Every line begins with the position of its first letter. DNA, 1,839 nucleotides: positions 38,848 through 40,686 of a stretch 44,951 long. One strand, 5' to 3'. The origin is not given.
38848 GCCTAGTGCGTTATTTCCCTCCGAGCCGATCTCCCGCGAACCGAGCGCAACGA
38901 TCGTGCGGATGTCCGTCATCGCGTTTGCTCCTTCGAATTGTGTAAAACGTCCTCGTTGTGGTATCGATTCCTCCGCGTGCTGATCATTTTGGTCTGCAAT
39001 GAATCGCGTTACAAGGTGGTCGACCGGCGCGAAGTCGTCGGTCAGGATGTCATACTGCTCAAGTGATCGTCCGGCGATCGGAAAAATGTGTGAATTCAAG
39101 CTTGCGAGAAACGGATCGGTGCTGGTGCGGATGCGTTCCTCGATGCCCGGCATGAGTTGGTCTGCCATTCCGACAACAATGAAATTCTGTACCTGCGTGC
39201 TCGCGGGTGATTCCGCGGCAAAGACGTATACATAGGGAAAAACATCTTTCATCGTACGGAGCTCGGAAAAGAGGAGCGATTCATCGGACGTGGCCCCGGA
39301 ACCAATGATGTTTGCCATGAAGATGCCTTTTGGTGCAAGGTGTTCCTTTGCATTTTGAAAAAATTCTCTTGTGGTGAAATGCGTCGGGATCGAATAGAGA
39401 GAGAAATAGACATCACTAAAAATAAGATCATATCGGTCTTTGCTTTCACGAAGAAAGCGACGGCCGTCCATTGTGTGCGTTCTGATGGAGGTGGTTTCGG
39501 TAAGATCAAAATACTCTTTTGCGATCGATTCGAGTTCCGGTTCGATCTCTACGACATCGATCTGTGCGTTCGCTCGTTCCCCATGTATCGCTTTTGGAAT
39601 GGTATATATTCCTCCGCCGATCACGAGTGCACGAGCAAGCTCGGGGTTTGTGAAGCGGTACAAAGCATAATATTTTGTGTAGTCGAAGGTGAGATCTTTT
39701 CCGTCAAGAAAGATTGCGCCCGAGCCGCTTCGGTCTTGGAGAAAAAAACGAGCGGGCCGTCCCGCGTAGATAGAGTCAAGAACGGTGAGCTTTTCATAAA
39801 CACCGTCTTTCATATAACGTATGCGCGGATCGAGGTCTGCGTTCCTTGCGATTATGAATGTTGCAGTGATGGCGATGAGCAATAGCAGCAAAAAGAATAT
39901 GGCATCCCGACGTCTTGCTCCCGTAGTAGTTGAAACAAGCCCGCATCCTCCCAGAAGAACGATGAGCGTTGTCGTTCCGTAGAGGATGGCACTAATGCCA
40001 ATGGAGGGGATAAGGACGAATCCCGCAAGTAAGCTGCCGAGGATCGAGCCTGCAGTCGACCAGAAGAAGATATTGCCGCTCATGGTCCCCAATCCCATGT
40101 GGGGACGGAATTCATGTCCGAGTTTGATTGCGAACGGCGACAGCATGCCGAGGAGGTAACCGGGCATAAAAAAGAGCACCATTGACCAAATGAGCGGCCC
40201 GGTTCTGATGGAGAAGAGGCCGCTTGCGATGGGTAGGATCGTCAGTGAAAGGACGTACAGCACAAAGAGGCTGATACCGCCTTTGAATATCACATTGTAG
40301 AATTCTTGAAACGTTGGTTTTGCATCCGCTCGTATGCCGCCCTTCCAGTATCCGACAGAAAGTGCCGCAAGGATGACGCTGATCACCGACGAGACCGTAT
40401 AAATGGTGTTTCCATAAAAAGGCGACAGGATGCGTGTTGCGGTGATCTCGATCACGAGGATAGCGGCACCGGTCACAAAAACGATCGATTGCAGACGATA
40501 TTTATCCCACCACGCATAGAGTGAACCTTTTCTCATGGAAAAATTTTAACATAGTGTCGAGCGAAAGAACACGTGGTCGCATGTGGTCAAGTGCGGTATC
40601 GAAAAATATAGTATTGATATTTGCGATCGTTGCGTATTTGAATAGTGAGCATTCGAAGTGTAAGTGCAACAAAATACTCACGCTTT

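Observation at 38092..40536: Unusual 814-aa fusion: membrane domain + spermidine-synthase-like domain + M28-like domain with degenerate metal ligands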

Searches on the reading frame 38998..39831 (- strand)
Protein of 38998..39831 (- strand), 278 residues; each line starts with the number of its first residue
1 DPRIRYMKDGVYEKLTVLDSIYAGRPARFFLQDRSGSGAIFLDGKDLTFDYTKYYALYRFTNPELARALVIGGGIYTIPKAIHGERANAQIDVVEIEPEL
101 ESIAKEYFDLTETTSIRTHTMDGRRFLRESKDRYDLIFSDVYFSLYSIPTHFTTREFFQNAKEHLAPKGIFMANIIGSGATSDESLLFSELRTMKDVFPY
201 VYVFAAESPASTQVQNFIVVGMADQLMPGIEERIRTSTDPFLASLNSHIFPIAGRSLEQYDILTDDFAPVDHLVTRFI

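Call 54: search_solved_structures(query=window:38998-39831:-, max_evalue=0.01, show_alignments=5)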
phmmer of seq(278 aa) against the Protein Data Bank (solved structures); distinct sequences matched with E-value up to 0.01: 12.
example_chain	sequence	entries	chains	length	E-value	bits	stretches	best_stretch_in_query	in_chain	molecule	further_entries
3gjy_A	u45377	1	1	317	8.5e-13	51.5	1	66-221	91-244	Spermidine synthase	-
5wcj_A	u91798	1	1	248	1e-11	48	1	67-208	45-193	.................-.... protein 13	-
6qmm_B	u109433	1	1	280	6.5e-06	28.9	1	60-183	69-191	Polyamine aminopropyltransferase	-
3anx_A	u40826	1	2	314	8e-06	28.6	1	28-209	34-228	spermidine synthase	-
1uir_A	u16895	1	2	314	8.7e-06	28.5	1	28-209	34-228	Polyamine Aminopropyltransferase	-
1iy9_A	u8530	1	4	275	2e-05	27.3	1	39-210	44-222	Spermidine synthase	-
6qmm_A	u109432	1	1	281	2.2e-05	27.2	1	60-183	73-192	Polyamine aminopropyltransferase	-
6bq2_A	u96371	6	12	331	5.8e-05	25.8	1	62-220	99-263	Thermospermine synthase ACAULIS protein | Thermospermine synthase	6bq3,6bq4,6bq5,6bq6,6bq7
8iyi_A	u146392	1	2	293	0.00042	23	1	55-201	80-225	KLLA0B09372p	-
6o64_A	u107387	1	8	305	0.0015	21.2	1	56-172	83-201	Spermidine synthase 2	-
3o4f_A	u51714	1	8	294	0.0018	20.9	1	66-174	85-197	Spermidine synthase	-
1inl_A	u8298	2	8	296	0.0076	18.9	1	38-175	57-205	Spermidine synthase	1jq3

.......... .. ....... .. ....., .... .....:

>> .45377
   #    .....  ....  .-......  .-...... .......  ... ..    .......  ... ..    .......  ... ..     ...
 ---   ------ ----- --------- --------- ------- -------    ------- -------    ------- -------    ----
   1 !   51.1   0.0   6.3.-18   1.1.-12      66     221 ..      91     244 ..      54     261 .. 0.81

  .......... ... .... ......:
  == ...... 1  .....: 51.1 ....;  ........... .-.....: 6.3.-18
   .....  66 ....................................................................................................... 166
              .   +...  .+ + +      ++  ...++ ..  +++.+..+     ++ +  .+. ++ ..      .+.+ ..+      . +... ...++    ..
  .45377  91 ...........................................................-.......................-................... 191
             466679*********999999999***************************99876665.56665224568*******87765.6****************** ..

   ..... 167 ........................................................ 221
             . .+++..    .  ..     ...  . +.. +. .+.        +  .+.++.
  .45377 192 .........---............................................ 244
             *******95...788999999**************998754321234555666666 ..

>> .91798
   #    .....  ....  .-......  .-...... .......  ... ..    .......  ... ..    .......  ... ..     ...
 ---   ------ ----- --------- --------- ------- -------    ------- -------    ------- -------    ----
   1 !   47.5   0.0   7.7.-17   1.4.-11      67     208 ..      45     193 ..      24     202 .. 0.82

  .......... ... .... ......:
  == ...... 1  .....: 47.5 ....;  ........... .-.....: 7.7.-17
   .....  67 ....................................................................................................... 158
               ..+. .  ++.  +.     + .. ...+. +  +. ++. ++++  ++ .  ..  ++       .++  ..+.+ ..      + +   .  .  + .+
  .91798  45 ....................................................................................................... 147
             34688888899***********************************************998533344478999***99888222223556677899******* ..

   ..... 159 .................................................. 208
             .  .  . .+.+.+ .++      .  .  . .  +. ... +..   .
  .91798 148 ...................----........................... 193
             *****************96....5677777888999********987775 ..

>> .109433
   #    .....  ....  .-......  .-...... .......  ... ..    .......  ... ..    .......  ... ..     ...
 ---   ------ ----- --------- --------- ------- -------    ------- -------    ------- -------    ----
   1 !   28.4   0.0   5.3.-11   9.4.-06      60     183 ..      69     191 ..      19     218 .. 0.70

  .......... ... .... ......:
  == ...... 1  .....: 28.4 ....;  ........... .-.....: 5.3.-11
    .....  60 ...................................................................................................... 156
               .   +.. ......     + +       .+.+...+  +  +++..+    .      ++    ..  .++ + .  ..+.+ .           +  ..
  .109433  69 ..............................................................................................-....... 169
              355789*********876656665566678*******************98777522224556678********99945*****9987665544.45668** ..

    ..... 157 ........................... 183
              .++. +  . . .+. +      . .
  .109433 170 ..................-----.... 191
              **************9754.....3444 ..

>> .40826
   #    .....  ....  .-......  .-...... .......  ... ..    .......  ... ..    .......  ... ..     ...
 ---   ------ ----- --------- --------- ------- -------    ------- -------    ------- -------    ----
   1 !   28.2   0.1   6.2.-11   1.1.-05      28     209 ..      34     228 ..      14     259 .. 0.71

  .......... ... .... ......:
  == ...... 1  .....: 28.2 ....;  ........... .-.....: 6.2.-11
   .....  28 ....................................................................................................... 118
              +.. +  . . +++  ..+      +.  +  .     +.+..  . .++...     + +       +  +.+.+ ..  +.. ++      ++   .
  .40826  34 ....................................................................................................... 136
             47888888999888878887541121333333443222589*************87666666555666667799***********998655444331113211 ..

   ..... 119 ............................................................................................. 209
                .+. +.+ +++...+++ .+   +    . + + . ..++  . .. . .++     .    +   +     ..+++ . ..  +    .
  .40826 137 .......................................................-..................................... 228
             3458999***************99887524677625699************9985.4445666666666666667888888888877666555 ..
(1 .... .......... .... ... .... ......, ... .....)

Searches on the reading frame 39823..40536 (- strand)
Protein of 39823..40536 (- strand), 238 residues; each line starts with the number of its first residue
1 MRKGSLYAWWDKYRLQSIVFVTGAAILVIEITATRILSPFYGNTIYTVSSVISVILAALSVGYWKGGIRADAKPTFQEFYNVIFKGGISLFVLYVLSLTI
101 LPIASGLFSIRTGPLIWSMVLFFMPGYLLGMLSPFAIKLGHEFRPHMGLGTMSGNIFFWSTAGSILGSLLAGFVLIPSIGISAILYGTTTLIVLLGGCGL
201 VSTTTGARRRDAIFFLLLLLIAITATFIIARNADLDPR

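Call 88: predict_structure(alignment_id=A2)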
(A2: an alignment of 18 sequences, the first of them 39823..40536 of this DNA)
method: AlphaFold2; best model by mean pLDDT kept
length: 238 residues; sequences in the alignment: 18
mean_pLDDT: 93.7   pTM: 0.89
mean pLDDT of the five models: 93.7, 92.6, 92.6, 91.4, 91.2
residues with pLDDT >= 90: 213; 70-90: 17; 50-70: 6; < 50: 2
segments of 3 or more residues with pLDDT < 50: none
pLDDT, mean of each block of 10 residues (from residue 1): 76 94 94 93 91 96 98 97 98 95 94 96 97 97 94 96 95 94 95 98 96 98 95 66
secondary structure, 60 per line:
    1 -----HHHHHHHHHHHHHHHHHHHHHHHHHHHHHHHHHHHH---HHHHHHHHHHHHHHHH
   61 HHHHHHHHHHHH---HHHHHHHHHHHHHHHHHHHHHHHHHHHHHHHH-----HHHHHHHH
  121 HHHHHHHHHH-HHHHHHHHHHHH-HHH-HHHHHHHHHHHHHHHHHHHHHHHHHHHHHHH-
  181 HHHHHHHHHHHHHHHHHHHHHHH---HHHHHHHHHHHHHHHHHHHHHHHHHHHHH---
elements in order: H6-41 H45-72 H76-107 H113-130 H132-143 H149-179 H181-203 H207-235
